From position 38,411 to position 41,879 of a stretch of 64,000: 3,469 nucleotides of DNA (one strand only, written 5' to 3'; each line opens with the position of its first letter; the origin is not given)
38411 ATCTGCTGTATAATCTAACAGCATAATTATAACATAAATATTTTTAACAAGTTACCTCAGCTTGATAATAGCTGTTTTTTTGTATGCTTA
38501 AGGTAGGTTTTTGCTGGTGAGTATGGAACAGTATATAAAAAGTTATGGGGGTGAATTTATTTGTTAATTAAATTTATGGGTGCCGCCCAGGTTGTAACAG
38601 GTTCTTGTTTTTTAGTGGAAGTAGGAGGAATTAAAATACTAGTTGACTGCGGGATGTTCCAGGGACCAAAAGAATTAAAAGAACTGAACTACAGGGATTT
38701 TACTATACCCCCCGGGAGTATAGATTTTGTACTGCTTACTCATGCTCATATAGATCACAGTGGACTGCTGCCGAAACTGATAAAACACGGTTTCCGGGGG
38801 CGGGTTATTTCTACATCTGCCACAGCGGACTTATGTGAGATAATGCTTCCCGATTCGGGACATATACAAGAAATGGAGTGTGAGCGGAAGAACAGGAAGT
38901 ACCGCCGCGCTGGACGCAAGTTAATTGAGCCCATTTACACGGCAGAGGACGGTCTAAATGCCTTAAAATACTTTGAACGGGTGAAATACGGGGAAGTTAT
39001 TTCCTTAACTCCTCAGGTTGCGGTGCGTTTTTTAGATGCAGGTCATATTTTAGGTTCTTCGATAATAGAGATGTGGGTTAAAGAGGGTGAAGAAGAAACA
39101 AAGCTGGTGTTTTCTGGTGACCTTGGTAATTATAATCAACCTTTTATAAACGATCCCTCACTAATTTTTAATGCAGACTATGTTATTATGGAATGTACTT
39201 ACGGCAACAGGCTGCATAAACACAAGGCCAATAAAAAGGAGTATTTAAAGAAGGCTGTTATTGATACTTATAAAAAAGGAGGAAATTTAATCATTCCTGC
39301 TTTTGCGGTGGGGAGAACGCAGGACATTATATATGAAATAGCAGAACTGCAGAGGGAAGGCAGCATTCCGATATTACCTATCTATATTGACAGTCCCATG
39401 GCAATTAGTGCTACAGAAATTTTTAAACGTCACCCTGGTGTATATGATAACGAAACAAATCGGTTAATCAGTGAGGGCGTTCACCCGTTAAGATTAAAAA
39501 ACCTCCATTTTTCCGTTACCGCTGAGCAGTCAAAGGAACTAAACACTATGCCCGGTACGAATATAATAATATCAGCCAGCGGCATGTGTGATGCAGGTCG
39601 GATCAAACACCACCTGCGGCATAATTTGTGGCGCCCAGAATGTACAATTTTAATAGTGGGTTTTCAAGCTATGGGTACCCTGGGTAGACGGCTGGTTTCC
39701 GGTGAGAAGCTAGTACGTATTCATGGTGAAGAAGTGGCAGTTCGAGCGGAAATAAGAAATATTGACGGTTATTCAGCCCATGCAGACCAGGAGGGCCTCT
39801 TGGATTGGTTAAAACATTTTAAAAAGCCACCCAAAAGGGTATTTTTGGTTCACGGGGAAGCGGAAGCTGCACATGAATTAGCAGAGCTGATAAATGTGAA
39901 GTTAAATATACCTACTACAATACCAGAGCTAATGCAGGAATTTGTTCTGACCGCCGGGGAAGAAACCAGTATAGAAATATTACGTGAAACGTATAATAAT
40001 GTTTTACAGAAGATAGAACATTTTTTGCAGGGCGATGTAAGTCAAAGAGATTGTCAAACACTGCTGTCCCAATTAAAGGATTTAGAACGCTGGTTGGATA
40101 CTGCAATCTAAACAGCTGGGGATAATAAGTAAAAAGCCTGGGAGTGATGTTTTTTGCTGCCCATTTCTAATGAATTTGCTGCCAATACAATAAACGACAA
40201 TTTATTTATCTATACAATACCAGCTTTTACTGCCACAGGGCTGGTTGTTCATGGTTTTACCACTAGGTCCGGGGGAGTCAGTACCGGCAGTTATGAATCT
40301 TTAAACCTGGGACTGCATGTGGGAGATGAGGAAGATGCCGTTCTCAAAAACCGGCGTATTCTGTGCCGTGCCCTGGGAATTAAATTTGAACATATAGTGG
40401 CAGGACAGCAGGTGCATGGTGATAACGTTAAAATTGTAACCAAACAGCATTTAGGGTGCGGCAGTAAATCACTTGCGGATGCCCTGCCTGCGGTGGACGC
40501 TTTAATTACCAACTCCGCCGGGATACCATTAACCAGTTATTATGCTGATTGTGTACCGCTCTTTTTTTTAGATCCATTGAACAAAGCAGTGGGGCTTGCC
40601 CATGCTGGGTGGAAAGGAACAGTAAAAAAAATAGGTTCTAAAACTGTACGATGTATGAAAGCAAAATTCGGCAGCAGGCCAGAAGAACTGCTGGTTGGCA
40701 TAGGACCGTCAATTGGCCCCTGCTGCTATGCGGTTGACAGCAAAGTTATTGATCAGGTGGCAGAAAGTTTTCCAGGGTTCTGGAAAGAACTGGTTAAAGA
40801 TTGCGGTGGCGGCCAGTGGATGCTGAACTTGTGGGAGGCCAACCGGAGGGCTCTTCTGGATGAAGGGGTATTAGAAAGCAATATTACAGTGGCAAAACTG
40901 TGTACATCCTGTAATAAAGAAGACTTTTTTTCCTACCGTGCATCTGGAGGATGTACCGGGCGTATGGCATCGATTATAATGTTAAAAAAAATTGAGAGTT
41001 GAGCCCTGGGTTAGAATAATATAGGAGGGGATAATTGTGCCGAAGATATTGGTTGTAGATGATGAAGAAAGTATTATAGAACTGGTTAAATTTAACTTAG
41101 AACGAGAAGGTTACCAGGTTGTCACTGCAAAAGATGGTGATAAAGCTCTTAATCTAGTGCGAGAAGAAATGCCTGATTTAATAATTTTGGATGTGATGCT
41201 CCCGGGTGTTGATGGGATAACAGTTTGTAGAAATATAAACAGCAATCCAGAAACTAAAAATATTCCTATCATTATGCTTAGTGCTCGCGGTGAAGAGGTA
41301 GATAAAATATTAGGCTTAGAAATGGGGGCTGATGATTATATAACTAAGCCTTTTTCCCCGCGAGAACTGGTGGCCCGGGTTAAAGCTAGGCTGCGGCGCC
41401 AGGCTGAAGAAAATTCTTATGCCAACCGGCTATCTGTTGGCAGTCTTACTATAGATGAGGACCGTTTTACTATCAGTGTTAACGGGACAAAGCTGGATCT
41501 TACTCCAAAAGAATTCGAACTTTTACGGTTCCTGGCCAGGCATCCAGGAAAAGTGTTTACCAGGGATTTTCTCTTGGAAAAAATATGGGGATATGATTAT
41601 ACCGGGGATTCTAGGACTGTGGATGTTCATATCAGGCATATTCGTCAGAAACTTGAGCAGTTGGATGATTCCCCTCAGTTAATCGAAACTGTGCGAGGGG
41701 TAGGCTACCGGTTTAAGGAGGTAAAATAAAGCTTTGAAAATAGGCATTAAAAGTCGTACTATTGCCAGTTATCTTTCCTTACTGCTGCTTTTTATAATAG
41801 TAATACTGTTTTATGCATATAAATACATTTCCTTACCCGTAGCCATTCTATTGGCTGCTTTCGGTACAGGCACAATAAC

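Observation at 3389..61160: Modular, co-oriented intergenic repeat family (core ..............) found almost always just downstream of intrinsic terminators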

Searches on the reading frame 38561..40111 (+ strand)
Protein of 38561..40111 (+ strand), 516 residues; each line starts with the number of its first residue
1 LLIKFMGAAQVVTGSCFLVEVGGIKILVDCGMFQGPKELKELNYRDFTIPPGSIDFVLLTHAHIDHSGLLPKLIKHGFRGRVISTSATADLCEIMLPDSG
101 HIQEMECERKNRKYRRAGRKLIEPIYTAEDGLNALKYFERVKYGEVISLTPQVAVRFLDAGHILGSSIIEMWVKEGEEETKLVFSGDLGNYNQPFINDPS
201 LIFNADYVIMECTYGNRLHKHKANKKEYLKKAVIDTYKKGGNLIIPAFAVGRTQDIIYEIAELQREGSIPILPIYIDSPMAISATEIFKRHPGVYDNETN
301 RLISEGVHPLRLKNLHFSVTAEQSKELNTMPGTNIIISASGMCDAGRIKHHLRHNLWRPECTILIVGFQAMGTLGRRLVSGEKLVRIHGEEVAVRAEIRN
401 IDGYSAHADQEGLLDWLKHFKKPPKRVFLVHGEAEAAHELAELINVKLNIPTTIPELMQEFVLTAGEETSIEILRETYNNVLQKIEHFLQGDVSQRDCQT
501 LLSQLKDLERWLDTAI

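Call 67: search_protein_families(library=pfam, proteins=[window:38561-40111:+], max_evalue=0.001)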
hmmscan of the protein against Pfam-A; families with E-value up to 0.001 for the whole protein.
window:38561-40111:+ (516 aa): 7 families
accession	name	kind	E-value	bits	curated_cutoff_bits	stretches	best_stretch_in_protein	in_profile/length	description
PF10996.14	Beta-Casp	-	1.6e-39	135.6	27.7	1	253-378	1-120/120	Beta-Casp domain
PF07521.17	RMMBL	-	1.2e-20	73.6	21.6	1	392-455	2-63/63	Zn-dependent metallo-hydrolase RNA specificity domain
PF00753.33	Lactamase_B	-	3.2e-13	50.5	22.7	1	12-77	4-67/196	Metallo-beta-lactamase superfamily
PF16661.11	Lactamase_B_6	-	1.5e-10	41.2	27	1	18-171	1-149/193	Metallo-beta-lactamase superfamily domain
PF12706.13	Lactamase_B_2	-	1.4e-05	25.2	27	1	26-89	3-64/200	Beta-lactamase superfamily domain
PF13483.12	Lactamase_B_3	-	4.2e-05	24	24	1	12-67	5-50/160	Beta-lactamase superfamily domain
PF23023.1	Anti-Pycsar_Apyc1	-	0.00061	19.8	50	0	17-70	23-70/250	Anti-Pycsar protein Apyc1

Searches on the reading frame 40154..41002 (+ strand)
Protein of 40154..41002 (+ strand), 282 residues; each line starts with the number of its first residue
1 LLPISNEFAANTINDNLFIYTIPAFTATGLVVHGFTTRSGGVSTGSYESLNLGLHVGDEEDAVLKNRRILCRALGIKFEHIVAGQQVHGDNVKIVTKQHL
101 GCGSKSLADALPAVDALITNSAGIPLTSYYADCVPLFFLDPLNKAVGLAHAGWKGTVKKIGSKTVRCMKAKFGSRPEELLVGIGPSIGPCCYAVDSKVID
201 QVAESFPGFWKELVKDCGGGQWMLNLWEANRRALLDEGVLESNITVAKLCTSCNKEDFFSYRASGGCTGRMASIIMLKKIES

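Call 75: find_encoding_contigs(protein=window:40154-41002:+, flank=10000, max_places=10)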
Protein window:40154-41002:+ (282 aa): 1 contig read that carries it; 1 place shown.
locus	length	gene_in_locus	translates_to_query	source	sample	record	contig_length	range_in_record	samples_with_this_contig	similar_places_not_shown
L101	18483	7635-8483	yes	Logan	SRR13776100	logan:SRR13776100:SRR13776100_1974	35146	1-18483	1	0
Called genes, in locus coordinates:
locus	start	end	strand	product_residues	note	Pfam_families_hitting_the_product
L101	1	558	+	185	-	?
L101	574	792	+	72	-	-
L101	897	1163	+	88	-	PF05239:PRC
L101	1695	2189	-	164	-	PF20903:SPL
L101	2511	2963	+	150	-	PF22811:Zn_ribbon_NrdR, PF03477:ATP-cone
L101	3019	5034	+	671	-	PF03477:ATP-cone, PF13597:NRDD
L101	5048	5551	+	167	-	PF13353:Fer4_12, PF04055:Radical_SAM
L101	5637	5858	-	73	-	PF09723:Zn_ribbon_8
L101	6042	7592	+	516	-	PF00753:Lactamase_B, PF23023:Anti-Pycsar_Apyc1 (faint), PF12706:Lactamase_B_2 (faint), PF16661:Lactamase_B_6, PF10996:Beta-Casp, PF07521:RMMBL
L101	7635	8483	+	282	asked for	PF02578:Cu-oxidase_4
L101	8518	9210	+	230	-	PF00072:Response_reg, PF23198:PDE8A_N (weak), PF00486:Trans_reg_C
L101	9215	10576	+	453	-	PF00672:HAMP, PF00989:PAS, PF08448:PAS_4, PF13426:PAS_9 (weak), PF00512:HisKA, PF02518:HATPase_c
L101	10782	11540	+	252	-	PF02463:SMC_N, PF00005:ABC_tran, PF13304:AAA_21 (weak)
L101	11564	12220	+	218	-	PF01895:PhoU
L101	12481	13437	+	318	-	PF26018:BSH_RND_rel, PF26011:Beta-barrel_RND_rel (faint)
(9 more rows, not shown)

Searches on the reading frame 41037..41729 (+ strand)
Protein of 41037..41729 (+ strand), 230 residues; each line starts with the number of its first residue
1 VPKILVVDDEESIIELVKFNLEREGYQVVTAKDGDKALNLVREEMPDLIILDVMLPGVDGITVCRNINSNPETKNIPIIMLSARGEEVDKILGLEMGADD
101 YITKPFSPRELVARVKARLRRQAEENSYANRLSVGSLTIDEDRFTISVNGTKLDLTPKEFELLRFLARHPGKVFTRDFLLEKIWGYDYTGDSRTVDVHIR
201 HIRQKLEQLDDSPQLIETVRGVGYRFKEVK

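Call 74: find_encoding_contigs(protein=window:41037-41729:+, flank=10000, max_places=10)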
Protein window:41037-41729:+ (230 aa): 1 contig read that carries it; 1 place shown.
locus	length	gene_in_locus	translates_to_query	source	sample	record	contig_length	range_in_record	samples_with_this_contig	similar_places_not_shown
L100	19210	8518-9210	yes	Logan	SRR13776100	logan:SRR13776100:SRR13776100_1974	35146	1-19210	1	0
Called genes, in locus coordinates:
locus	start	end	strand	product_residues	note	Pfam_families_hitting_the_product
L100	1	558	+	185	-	?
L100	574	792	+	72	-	-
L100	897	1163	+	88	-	PF05239:PRC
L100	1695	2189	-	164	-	PF20903:SPL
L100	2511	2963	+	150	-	PF22811:Zn_ribbon_NrdR, PF03477:ATP-cone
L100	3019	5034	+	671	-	PF03477:ATP-cone, PF13597:NRDD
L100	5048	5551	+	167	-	PF13353:Fer4_12, PF04055:Radical_SAM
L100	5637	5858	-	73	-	PF09723:Zn_ribbon_8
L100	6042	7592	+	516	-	PF00753:Lactamase_B, PF23023:Anti-Pycsar_Apyc1 (faint), PF12706:Lactamase_B_2 (faint), PF16661:Lactamase_B_6, PF10996:Beta-Casp, PF07521:RMMBL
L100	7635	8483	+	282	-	PF02578:Cu-oxidase_4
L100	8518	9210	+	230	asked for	PF00072:Response_reg, PF23198:PDE8A_N (weak), PF00486:Trans_reg_C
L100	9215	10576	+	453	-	PF00672:HAMP, PF00989:PAS, PF08448:PAS_4, PF13426:PAS_9 (weak), PF00512:HisKA, PF02518:HATPase_c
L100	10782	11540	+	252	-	PF02463:SMC_N, PF00005:ABC_tran, PF13304:AAA_21 (weak)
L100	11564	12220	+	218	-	PF01895:PhoU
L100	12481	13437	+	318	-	PF26018:BSH_RND_rel, PF26011:Beta-barrel_RND_rel (faint)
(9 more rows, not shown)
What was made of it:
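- Tried and rejected: Two aimed to get the second strain's version of copies 4-8 (calls 74, 75).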
